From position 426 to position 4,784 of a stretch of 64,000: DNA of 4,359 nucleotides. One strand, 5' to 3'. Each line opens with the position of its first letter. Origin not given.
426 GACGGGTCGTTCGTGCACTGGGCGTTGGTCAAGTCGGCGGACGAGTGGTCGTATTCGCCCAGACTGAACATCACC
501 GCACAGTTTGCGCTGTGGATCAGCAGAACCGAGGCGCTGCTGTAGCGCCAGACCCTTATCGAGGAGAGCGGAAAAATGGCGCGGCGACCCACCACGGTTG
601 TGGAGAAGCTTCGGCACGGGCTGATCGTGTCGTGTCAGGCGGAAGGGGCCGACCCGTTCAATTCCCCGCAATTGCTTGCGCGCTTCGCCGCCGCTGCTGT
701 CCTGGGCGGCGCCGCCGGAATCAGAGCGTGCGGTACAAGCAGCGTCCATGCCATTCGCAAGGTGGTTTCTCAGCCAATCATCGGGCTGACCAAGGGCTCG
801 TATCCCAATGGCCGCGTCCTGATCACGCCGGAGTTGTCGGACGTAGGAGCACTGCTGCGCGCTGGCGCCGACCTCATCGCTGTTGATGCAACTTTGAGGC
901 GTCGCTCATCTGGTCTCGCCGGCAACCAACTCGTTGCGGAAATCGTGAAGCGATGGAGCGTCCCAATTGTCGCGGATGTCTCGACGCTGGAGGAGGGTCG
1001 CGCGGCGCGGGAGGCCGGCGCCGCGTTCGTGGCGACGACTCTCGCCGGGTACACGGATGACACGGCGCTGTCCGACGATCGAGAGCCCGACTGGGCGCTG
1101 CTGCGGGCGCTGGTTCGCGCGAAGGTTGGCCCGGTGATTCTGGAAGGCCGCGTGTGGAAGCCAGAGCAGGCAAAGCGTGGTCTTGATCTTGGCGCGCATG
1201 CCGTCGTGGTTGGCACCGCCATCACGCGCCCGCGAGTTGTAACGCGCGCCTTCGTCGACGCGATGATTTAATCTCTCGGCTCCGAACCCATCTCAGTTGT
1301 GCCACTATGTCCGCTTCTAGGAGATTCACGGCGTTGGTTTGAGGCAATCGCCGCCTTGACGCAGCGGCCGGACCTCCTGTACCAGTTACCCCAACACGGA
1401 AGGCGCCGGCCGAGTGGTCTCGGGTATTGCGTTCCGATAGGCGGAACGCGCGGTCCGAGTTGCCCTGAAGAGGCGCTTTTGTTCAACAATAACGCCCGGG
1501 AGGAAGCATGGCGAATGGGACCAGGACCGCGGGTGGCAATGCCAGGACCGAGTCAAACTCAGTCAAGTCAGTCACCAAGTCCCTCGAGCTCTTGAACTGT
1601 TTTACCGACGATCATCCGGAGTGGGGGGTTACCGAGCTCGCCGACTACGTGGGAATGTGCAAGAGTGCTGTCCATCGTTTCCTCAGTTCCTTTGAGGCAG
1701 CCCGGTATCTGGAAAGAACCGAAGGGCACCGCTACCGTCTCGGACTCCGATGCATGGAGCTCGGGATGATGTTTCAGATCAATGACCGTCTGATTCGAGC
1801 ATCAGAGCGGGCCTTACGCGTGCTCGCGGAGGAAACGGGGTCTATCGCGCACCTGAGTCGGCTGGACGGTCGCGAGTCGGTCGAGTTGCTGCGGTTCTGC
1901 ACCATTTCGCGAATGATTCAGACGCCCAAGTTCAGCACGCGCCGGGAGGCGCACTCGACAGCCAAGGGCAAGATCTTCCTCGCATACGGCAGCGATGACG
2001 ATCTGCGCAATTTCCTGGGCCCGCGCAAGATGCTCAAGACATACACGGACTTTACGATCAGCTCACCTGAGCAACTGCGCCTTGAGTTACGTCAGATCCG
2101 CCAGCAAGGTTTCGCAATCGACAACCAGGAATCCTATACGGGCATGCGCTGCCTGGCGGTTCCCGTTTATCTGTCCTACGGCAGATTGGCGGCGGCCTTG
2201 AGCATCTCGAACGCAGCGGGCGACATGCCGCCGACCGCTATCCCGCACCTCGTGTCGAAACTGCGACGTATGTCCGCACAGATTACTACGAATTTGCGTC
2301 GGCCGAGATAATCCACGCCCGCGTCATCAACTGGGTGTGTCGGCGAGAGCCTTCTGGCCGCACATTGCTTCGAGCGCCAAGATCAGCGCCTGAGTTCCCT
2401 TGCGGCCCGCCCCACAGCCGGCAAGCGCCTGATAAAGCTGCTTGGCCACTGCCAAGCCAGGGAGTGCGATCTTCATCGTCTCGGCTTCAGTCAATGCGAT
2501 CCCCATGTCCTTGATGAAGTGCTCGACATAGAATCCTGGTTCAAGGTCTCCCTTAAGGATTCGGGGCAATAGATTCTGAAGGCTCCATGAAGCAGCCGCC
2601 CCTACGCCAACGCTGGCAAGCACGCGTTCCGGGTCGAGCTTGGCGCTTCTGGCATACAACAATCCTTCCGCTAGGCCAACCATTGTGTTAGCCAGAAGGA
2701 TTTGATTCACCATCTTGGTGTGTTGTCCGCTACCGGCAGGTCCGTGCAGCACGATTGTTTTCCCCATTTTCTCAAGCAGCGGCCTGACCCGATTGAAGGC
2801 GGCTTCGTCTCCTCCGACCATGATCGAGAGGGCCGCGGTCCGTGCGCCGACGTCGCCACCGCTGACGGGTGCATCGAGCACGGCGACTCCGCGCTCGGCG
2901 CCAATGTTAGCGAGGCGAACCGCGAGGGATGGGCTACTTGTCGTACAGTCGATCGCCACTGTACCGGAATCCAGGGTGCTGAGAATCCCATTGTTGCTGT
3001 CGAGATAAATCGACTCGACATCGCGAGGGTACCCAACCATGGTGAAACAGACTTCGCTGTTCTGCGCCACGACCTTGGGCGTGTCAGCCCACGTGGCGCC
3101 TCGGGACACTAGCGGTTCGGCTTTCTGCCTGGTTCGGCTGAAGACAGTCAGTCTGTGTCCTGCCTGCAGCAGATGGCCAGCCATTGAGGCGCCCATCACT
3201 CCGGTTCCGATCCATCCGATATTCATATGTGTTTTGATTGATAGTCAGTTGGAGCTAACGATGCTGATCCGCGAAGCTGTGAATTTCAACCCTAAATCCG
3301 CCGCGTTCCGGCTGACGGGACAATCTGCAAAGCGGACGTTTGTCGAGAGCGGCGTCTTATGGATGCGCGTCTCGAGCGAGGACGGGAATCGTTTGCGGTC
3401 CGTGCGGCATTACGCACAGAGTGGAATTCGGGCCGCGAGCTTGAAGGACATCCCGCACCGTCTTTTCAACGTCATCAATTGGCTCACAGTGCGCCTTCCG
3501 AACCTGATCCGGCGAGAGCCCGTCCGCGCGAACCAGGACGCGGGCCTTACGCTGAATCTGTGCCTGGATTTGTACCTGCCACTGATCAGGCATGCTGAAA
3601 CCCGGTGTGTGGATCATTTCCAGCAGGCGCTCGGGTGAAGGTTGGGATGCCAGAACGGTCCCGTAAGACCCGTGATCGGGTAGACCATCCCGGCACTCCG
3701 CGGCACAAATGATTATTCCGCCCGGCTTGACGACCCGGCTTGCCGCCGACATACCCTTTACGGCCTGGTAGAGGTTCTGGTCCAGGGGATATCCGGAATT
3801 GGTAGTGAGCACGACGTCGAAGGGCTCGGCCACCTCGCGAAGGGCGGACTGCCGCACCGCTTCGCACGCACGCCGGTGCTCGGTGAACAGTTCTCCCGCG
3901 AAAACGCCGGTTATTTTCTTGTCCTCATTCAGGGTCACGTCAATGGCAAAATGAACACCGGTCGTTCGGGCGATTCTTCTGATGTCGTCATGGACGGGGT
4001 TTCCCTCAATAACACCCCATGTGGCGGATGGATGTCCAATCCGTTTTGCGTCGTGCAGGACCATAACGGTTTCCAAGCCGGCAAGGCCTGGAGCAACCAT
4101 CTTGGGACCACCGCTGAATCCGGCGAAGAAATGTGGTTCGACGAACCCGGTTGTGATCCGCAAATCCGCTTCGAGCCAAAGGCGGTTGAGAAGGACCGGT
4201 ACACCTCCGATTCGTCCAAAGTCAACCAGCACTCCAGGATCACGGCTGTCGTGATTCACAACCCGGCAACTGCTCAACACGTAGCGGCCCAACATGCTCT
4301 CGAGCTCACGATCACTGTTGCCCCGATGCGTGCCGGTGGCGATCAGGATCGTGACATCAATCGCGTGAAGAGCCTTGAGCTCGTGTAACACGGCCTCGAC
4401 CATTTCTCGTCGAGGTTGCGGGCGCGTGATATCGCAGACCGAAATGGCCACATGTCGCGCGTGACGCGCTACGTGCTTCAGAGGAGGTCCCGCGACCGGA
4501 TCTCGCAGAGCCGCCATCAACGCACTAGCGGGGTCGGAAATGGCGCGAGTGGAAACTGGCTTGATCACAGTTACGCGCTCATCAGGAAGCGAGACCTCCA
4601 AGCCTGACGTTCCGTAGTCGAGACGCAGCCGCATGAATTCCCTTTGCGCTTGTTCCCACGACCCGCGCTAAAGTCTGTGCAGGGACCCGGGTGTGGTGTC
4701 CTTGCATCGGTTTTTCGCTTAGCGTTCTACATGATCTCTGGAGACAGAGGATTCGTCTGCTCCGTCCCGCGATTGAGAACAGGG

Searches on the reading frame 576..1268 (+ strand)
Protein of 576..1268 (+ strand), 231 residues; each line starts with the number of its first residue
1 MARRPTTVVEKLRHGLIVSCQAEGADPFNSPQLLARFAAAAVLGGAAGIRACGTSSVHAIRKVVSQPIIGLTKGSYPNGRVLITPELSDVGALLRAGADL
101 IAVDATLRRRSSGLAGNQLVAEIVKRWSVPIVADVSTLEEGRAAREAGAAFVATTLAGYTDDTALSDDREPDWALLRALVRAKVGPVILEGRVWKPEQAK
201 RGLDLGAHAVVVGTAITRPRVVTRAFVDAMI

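Call 11: search_protein_families(library=ncbifam, proteins=[window:576-1268:+], max_evalue=0.001)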
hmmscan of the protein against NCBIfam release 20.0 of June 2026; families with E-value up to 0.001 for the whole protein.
window:576-1268:+ (231 aa): 2 families
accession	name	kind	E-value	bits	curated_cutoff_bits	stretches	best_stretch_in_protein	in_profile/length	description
NF002231.0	PRK01130.1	subfamily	1.2e-72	243.7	189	1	7-230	6-227/230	putative N-acetylmannosamine-6-phosphate 2-epimerase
NF010112.0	PRK13585.1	equivalog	0.0005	19.7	243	0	178-219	186-227/241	1-(5-phosphoribosyl)-5-[(5-phosphoribosylamino)methylideneamino]imidazole-4-carboxamide isomerase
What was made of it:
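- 576..1271 (+): NanE, a putative N-acetylmannosamine-6-phosphate 2-epimerase. NCBIfam NF002231 scores 243.7 bits against a cutoff of 189 (call 11).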

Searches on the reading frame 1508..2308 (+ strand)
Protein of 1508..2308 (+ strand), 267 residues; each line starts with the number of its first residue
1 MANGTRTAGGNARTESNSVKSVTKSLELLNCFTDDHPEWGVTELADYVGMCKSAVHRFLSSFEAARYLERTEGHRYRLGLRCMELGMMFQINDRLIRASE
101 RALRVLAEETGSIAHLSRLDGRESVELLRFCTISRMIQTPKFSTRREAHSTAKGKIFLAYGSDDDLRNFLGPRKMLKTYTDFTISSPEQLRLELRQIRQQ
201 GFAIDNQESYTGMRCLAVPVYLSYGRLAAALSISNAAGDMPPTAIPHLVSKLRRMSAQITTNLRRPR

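Call 11: search_protein_families(library=ncbifam, proteins=[window:1508-2308:+], max_evalue=0.001)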
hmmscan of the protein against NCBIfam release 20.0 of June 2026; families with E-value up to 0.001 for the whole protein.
window:1508-2308:+ (267 aa): 8 families
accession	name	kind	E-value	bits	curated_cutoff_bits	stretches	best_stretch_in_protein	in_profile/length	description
NF045644.1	TransRegBhcR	equivalog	6.4e-39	133.8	350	1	11-263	14-265/267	HTH-type transcriptional regulator BhcR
TIGR02431.1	pcaR_pcaU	subfamily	8.1e-39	133.4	284.75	1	17-261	3-246/248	beta-ketoadipate pathway transcriptional regulators, PcaR/PcaU/PobR family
NF011671.1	PRK15090.1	equivalog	1.5e-38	132.5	275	1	13-263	4-253/256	DNA-binding transcriptional regulator KdgR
NF008601.2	PRK11569.1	equivalog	5.8e-27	94.5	380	1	10-250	17-259/276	glyoxylate bypass operon transcriptional repressor IclR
NF007342.0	PRK09834.1-4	equivalog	2.4e-12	46.4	251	1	16-262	8-255/263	DNA-binding transcriptional regulator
NF007548.0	PRK10163.1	equivalog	1.7e-11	43.7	406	1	39-239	41-241/271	HTH-type transcriptional repressor AllR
NF007341.0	PRK09834.1-3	equivalog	2.1e-06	27.1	269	1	17-235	5-229/274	DNA-binding transcriptional regulator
NF007339.0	PRK09834.1-1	equivalog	0.00029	20.2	299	1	13-233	14-235/271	DNA-binding transcriptional regulator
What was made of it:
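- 1508..2311 (+): IclR/KdgR-type transcription regulator. NCBIfam hits are below cutoffs (call 11).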

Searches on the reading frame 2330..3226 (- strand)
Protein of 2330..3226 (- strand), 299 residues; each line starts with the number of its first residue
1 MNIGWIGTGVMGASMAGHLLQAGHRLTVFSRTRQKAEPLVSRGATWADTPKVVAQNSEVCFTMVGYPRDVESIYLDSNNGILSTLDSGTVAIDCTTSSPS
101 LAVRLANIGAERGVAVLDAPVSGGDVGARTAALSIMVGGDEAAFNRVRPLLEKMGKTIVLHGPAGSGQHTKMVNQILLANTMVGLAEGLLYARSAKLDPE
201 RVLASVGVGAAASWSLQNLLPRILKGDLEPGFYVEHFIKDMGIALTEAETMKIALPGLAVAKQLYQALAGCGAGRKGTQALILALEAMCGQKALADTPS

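Call 11: search_protein_families(library=ncbifam, proteins=[window:2330-3226:-], max_evalue=0.001)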
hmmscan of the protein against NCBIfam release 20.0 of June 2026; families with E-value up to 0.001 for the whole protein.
window:2330-3226:- (299 aa): 10 families
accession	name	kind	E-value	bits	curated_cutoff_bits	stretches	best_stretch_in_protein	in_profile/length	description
TIGR01505.1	tartro_sem_red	equivalog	2.3e-73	247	340.75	1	3-292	2-290/291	2-hydroxy-3-oxopropionate reductase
NF008592.0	PRK11559.1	equivalog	1.7e-62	211.4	397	1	1-289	3-290/296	2-hydroxy-3-oxopropionate reductase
NF011633.0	PRK15059.1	equivalog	4.7e-57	193.4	451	1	1-292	1-290/292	2-hydroxy-3-oxopropionate reductase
TIGR01692.1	HIBADH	equivalog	1.5e-54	185.3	291.6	1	5-280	1-282/288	3-hydroxyisobutyrate dehydrogenase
NF043037.1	ThreonDh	equivalog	3.3e-50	171.2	350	1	2-285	4-287/297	L-threonate dehydrogenase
NF012005.0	PRK15461.1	equivalog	3e-40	138.3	348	1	2-291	3-292/298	sulfolactaldehyde 3-reductase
NF007161.0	PRK09599.1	subfamily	3e-23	82.5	271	1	1-227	1-232/302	NADP-dependent phosphogluconate dehydrogenase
TIGR00872.1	gnd_rel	equivalog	1.4e-19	70.5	297.2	1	1-198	1-198/299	phosphogluconate dehydrogenase (NAD(+)-dependent, decarboxylating)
NF006765.0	PRK09287.1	equivalog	1.3e-16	60.6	413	1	2-174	5-186/476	NADP-dependent phosphogluconate dehydrogenase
TIGR00873.1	gnd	equivalog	1.2e-14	54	426.7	1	2-175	1-183/467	decarboxylating NADP(+)-dependent phosphogluconate dehydrogenase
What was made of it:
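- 2327..3226 (-): GarR-like beta-hydroxyacid dehydrogenase (tartronate-semialdehyde or sulfolactaldehyde reductase type). NCBIfam TIGR01505 scores 247 bits, below its cutoff (call 11).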

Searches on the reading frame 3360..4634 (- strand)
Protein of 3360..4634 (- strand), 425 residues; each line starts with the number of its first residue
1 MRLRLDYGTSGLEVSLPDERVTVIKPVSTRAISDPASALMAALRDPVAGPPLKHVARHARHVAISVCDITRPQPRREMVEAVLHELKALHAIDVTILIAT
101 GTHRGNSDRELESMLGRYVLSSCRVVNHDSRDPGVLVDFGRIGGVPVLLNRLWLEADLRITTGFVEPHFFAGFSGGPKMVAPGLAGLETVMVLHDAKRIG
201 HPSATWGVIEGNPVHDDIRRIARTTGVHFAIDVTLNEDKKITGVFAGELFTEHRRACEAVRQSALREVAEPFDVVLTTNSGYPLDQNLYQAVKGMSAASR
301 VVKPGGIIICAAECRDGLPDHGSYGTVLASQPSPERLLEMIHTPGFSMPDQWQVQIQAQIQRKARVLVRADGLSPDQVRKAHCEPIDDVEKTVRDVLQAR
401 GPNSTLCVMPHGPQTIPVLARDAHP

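Call 11: search_protein_families(library=ncbifam, proteins=[window:3360-4634:-], max_evalue=0.001)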
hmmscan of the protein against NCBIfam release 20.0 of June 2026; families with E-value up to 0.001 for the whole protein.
window:3360-4634:- (425 aa): 6 families
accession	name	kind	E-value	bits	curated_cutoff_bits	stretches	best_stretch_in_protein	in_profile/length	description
NF033504.2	Ni_dep_LarA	equivalog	2.9e-155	517.1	460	1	3-418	2-421/422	nickel-dependent lactate racemase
NF052593.1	NPN_racem_MAR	equivalog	3.2e-96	322.5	500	1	4-418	2-414/415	nickel-dependent malate racemase, LarAH6 family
NF052595.1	NPN_LarAH5_MAR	equivalog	3.5e-90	302.9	462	1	4-418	2-414/415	nickel-dependent malate racemase, LarAH5 family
NF052525.1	NPN_LarAH10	equivalog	3.6e-76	256.6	540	1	3-418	3-426/426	NPN-dependent 2-hydroxyacid racemase, LarAH10 family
NF052592.1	LarAH_14_15_16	equivalog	1.4e-18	66.6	740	1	15-238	24-256/520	NPN-dependent hydroxyacid isomerase, LarAH14/15/16 family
NF052594.1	NPN_18_hexonate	equivalog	5.9e-06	25.2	500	1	58-275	23-257/411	nickel-dependent putative hexonate epimerase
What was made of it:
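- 3357..4634 (-): LarA-family nickel-pincer 2-hydroxyacid racemase or epimerase. NCBIfam NF033504 scores 517 bits against a cutoff of 460 (call 11).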
